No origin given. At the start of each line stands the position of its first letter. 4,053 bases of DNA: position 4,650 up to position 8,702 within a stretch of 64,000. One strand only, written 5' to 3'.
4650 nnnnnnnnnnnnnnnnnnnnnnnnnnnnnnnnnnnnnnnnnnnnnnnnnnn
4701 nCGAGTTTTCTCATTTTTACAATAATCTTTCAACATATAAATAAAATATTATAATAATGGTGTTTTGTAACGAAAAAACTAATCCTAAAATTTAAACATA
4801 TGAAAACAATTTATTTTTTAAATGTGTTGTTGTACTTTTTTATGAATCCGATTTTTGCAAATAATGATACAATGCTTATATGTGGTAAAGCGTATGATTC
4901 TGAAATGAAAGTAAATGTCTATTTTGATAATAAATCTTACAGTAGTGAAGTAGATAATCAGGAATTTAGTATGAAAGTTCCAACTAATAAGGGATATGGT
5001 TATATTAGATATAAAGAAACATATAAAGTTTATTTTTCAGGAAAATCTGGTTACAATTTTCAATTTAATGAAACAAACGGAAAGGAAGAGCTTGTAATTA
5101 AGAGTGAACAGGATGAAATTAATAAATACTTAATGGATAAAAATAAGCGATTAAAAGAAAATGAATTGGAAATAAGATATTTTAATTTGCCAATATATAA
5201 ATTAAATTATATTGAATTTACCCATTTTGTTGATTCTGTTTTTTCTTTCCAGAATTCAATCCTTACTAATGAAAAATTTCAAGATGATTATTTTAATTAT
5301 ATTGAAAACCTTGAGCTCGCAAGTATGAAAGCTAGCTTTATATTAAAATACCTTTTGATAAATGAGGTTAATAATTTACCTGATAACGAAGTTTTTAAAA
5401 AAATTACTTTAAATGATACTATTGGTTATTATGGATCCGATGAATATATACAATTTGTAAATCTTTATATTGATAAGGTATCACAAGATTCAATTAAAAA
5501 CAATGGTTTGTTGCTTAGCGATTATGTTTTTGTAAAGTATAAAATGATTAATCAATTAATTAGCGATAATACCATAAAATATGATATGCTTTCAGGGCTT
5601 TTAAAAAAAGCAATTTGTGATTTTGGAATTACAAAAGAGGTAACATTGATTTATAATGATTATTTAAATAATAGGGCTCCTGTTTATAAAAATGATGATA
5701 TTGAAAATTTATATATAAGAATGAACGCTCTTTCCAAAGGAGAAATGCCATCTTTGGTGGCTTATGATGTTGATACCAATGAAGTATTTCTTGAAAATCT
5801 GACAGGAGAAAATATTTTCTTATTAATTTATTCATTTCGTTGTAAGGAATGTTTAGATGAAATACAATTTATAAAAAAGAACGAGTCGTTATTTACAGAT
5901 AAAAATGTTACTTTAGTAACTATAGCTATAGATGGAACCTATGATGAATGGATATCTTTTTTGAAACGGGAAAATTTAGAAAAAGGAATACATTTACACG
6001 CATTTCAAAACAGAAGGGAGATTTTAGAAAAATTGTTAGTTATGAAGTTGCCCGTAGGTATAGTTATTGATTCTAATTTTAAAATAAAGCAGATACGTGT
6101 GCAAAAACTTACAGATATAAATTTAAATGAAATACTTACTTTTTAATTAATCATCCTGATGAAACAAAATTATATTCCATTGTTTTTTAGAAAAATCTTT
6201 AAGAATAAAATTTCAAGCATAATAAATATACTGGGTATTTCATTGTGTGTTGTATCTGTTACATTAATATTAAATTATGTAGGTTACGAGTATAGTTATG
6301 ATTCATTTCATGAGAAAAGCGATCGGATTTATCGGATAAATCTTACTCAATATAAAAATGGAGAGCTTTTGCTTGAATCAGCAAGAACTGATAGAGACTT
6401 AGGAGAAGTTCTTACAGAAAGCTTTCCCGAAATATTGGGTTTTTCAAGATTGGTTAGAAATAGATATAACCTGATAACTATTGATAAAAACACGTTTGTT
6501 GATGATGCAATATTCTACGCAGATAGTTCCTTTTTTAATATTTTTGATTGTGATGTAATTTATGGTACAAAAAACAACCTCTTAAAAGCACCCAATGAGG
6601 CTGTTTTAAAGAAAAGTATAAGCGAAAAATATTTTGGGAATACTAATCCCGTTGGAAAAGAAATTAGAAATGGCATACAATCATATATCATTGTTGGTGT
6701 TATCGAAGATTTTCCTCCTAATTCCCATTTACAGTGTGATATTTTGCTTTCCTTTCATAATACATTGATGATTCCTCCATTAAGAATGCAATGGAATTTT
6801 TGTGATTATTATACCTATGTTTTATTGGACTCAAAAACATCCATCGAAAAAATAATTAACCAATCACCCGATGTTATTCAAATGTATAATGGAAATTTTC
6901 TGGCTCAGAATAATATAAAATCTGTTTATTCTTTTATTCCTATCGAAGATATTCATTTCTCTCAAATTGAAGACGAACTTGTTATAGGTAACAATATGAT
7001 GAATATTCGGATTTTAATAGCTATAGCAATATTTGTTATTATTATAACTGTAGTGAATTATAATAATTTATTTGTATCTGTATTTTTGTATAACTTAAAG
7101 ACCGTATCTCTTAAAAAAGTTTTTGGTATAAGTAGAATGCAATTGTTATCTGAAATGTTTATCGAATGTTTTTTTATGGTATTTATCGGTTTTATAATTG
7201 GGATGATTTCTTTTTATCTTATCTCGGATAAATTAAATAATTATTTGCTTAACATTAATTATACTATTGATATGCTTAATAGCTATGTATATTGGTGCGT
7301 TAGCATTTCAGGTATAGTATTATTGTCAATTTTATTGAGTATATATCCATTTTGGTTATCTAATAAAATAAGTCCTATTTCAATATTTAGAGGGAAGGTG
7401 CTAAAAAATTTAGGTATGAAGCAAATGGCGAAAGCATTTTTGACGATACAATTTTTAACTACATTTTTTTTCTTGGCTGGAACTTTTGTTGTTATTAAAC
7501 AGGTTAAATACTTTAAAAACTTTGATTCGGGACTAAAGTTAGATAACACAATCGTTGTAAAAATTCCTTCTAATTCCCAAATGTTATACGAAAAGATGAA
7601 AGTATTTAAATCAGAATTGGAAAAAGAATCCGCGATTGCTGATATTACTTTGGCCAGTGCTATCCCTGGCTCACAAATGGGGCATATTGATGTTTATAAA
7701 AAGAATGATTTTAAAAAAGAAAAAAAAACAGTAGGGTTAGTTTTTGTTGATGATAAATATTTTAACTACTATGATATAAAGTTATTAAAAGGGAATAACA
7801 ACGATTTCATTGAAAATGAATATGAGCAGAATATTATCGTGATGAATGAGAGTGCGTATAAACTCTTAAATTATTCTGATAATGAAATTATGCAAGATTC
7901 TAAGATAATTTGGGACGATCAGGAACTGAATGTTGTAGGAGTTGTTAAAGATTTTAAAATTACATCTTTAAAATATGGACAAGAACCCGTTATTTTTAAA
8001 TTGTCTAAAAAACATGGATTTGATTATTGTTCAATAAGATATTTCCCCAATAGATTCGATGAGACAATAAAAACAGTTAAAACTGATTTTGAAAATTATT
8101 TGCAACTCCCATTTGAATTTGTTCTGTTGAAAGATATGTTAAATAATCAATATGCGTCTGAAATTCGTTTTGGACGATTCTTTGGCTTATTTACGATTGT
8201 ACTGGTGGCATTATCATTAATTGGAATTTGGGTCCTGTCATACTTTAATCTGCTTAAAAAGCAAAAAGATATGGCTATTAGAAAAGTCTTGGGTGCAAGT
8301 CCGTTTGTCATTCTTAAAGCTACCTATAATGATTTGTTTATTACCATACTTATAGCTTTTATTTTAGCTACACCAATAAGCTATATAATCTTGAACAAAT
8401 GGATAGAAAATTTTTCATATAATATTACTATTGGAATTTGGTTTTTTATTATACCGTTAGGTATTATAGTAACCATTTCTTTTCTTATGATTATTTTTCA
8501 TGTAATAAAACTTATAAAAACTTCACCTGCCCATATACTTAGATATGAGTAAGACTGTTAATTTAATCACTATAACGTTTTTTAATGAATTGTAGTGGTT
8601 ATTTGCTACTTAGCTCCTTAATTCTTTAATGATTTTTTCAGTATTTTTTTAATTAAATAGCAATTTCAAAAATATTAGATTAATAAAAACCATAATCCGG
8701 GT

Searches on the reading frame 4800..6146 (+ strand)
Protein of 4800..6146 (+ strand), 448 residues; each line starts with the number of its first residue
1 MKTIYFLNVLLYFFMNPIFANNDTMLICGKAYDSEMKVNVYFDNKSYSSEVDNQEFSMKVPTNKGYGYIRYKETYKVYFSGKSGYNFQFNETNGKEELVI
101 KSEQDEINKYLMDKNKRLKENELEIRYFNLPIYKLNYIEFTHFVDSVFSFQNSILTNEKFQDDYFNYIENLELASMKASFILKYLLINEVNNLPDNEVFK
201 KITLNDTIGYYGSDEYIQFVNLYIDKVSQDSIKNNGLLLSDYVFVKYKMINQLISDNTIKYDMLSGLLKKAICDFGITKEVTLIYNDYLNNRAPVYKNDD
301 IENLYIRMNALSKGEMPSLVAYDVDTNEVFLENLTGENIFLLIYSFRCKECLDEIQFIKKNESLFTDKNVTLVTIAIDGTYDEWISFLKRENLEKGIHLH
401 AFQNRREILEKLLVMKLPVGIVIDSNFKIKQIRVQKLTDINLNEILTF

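Call 6: search_protein_families(library=pfam, proteins=[window:4800-6146:+])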
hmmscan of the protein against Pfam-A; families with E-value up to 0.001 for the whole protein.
window:4800-6146:+ (448 aa): 2 families
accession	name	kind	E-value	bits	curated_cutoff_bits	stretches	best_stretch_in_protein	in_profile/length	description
PF13905.12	Thioredoxin_8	-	4.7e-07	30.5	27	1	339-428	4-93/94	Thioredoxin-like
PF00578.27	AhpC-TSA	-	4.8e-06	27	26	1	316-431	5-123/124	AhpC/TSA family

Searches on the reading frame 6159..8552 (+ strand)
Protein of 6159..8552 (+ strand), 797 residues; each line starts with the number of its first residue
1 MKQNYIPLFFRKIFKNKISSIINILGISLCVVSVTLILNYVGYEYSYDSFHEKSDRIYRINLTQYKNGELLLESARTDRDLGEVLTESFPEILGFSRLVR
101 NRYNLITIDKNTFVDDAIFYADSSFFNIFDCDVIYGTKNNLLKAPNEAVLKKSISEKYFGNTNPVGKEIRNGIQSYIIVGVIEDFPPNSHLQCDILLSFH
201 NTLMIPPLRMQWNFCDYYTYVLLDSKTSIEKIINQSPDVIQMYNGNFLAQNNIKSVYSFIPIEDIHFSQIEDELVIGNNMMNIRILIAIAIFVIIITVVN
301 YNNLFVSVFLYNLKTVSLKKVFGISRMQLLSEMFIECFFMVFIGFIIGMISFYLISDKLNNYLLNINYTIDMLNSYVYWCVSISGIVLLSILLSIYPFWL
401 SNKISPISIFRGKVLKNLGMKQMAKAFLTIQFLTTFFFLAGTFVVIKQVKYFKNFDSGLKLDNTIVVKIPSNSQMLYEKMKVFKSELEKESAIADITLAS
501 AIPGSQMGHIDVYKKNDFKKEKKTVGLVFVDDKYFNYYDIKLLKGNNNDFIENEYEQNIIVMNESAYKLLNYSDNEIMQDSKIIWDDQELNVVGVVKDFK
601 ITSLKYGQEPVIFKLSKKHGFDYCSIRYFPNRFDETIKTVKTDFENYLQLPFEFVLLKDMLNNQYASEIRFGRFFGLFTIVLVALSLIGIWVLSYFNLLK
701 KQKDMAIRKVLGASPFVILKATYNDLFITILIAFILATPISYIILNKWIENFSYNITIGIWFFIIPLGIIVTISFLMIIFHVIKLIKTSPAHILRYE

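Call 6: search_protein_families(library=pfam, proteins=[window:6159-8552:+])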
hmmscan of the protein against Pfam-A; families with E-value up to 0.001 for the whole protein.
window:6159-8552:+ (797 aa): 2 families
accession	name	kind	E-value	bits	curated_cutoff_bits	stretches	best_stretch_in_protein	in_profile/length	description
PF12704.14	MacB_PCD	-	7.1e-29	102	27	2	20-234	1-202/207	MacB-like periplasmic core domain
PF02687.27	FtsX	-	1.1e-17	64.6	25.5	2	677-790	2-120/120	FtsX-like permease C-terminal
